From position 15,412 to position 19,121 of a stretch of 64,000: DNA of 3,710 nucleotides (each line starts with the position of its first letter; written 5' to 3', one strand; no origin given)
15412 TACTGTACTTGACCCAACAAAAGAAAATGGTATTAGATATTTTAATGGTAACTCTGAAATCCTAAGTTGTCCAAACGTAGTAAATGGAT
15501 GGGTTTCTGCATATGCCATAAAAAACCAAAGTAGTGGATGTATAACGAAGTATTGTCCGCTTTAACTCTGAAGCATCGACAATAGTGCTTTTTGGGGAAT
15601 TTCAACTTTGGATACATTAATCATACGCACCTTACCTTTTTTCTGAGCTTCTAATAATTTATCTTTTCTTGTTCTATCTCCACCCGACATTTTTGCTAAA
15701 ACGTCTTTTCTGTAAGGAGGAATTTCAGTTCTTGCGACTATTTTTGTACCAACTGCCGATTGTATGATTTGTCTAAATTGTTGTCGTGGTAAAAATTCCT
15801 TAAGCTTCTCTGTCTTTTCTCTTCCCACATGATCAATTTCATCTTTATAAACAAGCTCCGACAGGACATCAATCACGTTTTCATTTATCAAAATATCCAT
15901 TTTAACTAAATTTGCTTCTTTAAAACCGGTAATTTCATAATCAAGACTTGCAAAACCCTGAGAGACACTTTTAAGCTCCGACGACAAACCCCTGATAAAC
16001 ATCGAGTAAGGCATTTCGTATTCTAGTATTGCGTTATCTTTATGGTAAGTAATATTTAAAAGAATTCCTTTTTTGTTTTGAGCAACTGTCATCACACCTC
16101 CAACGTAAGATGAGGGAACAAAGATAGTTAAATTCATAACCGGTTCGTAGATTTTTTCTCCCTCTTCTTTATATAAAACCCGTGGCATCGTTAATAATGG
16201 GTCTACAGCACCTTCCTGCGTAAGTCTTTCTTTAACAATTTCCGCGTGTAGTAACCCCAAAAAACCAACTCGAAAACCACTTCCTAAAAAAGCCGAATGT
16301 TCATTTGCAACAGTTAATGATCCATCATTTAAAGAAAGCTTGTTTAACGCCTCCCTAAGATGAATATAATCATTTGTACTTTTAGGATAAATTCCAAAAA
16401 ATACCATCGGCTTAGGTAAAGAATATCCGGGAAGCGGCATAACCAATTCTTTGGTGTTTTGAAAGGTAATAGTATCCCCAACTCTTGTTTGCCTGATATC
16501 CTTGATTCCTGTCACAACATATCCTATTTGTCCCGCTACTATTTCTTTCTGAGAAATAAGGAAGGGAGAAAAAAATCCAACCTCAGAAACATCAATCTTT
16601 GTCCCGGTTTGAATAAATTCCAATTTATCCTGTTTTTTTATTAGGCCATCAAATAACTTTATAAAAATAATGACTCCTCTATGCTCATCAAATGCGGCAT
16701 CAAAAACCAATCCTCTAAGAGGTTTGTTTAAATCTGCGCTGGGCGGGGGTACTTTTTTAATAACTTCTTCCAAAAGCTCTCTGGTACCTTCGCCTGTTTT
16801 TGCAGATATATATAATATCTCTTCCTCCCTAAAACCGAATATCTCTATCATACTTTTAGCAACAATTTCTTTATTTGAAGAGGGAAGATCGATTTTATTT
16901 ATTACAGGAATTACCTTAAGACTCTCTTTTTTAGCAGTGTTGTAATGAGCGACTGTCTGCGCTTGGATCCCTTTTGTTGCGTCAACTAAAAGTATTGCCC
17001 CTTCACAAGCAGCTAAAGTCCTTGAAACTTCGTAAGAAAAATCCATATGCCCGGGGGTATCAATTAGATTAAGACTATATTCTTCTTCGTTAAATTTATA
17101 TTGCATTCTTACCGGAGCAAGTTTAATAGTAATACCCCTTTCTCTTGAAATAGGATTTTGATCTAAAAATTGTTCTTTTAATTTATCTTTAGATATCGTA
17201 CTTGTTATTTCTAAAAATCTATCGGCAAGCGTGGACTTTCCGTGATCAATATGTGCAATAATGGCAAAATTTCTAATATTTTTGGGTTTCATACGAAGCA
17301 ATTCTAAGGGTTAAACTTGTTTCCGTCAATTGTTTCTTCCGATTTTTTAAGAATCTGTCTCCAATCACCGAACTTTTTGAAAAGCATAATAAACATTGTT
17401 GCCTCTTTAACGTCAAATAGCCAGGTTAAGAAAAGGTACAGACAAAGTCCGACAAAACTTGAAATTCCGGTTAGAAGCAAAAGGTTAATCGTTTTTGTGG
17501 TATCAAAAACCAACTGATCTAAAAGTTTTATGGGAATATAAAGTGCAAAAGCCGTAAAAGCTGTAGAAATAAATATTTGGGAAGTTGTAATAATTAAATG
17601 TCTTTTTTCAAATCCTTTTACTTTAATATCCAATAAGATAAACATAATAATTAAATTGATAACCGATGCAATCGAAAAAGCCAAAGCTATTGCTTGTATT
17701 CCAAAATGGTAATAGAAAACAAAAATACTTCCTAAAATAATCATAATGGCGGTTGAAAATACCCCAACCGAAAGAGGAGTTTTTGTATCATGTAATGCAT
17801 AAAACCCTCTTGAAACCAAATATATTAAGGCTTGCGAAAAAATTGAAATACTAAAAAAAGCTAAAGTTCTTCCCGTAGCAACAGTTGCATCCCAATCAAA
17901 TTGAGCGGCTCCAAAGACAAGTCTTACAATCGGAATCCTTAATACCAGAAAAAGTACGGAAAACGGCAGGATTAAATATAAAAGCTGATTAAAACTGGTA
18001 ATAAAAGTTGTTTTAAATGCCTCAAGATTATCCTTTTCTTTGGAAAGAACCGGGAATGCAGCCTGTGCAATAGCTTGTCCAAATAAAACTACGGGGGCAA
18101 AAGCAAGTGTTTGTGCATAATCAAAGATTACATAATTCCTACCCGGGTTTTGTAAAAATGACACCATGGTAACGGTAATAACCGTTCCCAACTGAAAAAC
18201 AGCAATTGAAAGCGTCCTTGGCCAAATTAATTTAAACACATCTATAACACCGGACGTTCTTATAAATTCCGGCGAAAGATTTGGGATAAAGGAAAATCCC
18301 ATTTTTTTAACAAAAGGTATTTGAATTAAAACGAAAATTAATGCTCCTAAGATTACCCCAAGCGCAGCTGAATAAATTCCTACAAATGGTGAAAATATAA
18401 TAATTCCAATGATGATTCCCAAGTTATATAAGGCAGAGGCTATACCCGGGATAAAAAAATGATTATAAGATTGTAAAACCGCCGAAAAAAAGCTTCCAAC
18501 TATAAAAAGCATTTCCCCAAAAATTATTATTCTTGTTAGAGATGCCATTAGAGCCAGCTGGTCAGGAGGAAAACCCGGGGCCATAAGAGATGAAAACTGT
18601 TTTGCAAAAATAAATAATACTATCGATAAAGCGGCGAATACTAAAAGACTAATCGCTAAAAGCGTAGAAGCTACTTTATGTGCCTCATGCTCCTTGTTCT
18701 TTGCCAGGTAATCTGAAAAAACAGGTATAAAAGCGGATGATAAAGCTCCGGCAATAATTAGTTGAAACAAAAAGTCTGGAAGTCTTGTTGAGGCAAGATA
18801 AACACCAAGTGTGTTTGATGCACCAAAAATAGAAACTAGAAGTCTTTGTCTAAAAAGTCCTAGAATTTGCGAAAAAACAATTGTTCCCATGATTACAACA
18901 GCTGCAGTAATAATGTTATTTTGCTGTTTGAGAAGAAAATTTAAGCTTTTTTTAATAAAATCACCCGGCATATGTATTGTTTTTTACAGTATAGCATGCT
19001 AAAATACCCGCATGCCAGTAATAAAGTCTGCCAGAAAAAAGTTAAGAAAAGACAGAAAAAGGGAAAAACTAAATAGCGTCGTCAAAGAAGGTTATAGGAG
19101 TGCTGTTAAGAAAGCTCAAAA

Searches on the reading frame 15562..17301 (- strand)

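Call 8: search_protein_families(library=pfam, proteins=[window:15562-17301:-], max_evalue=0.001)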
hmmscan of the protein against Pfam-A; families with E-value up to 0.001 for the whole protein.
window:15562-17301:- (579 aa): 8 families
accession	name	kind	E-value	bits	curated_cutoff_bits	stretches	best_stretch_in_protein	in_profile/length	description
PF00009.33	GTP_EFTU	-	3.3e-53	180.5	26.5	1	7-186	1-188/188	Elongation factor Tu GTP binding domain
PF06421.17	LepA_C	-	6.8e-35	119.9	29.7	1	472-578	1-107/107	GTP-binding protein LepA C-terminus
PF00679.30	EFG_C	-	1.5e-19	70.3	27.9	1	384-470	2-88/89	Elongation factor G C-terminus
PF03144.31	GTP_EFTU_D2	-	4.7e-09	37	30.3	1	209-279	1-73/73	Elongation factor Tu domain 2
PF14492.12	EFG_III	-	5.1e-06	26.9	27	1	295-366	1-69/75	Elongation Factor G, domain III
PF00071.28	Ras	-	6.6e-06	26.2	21.6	1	38-184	12-160/162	Ras family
PF01926.29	MMR_HSR1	-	0.00015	22.3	21.9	1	18-136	8-113/113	50S ribosome-binding GTPase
PF22042.2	EF-G_D2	-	0.00094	19.7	27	0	194-278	1-81/84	Elongation factor G domain 2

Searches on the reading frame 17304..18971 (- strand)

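Call 8: search_protein_families(library=pfam, proteins=[window:17304-18971:-], max_evalue=0.001)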
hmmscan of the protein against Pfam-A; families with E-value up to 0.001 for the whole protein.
window:17304-18971:- (555 aa): 3 families
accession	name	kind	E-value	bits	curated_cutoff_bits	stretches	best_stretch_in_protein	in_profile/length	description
PF03023.19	MurJ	-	9e-70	236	27.4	1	46-484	2-436/451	Lipid II flippase MurJ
PF13440.11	Polysacc_synt_3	-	1.2e-08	35.1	23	1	190-355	121-286/293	Polysaccharide biosynthesis protein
PF01554.23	MatE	-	8.4e-07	29.3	24.9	1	44-181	18-150/161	MatE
